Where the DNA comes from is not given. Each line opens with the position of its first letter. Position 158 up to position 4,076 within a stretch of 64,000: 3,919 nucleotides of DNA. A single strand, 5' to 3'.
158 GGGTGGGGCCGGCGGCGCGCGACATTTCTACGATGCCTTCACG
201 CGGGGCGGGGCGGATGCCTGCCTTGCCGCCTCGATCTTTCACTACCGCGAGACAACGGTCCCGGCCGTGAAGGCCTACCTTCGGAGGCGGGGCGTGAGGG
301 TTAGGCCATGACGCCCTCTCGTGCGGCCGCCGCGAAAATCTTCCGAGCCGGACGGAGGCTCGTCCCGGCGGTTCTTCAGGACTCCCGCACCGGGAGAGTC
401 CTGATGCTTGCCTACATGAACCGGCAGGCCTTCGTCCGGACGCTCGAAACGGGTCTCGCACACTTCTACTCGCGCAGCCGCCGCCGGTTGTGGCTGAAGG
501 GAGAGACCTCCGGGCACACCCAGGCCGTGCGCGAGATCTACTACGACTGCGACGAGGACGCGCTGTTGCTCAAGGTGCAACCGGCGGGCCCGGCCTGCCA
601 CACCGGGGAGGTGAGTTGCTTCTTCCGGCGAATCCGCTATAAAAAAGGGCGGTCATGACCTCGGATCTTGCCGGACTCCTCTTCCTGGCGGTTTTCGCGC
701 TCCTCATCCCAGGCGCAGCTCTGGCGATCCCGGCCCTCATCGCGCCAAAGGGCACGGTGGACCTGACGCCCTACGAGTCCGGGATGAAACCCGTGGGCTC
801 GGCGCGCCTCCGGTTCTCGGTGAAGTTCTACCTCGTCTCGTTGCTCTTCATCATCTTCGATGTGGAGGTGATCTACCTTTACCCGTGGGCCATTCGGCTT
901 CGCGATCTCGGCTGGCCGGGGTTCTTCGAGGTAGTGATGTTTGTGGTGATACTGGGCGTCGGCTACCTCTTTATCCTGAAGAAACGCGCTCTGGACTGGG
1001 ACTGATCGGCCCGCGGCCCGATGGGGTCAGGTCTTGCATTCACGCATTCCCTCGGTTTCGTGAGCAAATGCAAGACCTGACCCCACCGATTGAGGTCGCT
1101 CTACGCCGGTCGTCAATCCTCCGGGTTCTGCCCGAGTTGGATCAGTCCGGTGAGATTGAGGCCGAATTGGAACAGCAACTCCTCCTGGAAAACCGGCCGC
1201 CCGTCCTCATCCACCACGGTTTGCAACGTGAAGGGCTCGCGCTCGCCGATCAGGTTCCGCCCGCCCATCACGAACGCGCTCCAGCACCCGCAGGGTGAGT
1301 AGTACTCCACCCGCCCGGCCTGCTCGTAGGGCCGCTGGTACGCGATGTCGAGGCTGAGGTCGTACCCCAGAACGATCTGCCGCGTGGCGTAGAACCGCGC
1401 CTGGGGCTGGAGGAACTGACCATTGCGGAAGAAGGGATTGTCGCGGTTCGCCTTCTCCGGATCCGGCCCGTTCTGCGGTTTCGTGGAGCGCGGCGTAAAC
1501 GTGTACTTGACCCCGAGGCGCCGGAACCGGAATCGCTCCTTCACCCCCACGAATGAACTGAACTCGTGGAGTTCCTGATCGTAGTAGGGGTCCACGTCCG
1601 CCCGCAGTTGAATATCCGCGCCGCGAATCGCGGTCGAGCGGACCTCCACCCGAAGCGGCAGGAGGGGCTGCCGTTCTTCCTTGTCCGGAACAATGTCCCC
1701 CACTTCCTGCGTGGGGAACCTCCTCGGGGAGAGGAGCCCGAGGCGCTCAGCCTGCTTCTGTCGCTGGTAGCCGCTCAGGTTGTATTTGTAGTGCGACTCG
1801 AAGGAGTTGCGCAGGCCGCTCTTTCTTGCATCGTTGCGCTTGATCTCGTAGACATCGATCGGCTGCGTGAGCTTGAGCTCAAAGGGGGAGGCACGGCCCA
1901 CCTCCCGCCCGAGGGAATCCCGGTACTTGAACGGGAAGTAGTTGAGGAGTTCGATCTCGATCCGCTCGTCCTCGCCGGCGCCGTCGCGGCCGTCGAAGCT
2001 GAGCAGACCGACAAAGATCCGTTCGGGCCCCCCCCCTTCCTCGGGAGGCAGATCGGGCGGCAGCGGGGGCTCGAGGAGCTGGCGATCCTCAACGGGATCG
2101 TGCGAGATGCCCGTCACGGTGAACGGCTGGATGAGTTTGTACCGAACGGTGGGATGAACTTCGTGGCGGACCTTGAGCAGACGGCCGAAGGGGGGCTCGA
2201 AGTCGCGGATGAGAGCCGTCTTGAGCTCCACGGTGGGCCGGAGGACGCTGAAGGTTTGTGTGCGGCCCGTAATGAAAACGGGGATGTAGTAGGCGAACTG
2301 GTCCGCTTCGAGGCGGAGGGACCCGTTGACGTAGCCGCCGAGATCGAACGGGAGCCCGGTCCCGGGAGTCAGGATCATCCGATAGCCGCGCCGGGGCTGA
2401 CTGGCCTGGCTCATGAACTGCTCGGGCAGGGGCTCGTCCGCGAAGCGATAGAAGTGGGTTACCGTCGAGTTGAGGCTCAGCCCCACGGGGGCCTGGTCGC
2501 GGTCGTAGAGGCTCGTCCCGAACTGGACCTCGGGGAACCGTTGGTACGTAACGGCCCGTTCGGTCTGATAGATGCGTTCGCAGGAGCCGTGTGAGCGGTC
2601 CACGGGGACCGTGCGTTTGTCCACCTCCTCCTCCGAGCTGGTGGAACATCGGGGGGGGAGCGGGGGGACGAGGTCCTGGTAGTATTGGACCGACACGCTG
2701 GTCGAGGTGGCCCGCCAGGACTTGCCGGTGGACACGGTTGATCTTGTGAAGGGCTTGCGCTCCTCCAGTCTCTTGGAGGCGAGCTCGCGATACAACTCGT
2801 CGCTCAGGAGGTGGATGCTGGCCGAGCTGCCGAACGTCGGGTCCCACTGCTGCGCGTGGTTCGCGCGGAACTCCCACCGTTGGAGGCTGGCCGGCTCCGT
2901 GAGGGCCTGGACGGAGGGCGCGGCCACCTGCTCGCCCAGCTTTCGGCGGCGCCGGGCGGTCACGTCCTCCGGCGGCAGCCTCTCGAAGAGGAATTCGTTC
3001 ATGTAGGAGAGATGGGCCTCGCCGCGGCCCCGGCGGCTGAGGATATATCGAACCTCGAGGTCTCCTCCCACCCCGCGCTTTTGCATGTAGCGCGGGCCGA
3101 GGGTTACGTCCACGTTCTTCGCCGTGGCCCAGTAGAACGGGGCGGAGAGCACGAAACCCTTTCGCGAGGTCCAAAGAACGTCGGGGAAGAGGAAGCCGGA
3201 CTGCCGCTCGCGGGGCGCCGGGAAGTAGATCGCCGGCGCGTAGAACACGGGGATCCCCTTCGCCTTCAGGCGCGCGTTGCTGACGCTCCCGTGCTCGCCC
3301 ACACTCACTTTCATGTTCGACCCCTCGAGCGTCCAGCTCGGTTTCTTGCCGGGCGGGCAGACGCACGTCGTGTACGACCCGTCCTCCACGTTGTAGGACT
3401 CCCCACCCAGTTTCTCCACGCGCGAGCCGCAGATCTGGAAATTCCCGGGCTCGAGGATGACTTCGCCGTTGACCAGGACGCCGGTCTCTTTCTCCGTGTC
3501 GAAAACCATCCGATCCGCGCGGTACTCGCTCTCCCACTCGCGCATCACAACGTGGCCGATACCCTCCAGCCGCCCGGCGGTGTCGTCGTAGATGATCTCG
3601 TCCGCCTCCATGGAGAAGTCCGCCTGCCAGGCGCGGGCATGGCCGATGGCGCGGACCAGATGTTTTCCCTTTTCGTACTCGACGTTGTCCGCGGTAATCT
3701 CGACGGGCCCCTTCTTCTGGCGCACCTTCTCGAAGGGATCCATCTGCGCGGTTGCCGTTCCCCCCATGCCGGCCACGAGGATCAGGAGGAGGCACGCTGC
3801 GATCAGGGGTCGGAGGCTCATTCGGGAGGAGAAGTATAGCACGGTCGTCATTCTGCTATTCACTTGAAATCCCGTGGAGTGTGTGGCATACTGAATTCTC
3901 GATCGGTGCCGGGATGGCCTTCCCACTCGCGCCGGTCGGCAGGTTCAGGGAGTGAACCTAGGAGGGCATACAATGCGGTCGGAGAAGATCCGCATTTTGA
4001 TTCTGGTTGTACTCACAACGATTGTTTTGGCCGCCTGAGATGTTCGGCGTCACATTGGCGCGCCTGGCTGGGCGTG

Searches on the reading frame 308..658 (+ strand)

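Call 81: search_protein_families(library=pfam, proteins=[window:308-658:+], max_evalue=0.00001)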
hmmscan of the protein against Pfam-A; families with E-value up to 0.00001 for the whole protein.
window:308-658:+ (116 aa): 1 family
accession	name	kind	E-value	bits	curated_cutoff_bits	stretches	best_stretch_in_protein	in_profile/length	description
PF01502.23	PRA-CH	-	1e-35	121.8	27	1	33-106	1-74/74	Phosphoribosyl-AMP cyclohydrolase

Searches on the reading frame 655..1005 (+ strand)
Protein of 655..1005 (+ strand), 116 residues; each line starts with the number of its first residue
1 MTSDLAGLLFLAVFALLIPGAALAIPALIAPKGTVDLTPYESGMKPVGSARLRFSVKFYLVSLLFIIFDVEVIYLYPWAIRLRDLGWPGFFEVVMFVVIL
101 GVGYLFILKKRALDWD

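Call 81: search_protein_families(library=pfam, proteins=[window:655-1005:+], max_evalue=0.00001)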
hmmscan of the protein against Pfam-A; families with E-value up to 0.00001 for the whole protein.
window:655-1005:+ (116 aa): 1 family
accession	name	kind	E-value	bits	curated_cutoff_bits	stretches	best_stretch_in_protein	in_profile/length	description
PF00507.24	Oxidored_q4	-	2.6e-31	108.2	23.3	1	23-115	5-99/99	NADH-ubiquinone/plastoquinone oxidoreductase, chain 3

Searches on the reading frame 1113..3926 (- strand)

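Call 81: search_protein_families(library=pfam, proteins=[window:1113-3926:-], max_evalue=0.00001)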
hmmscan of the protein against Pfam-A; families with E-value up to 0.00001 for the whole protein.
window:1113-3926:- (937 aa): 2 families
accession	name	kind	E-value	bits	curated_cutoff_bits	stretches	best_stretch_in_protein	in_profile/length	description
PF19838.5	LptD_2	-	5.1e-14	52.2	22.5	1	218-415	6-181/464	LptD protein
PF04453.20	LptD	-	1.2e-06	28.5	22.4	1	349-573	2-191/384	LPS transport system D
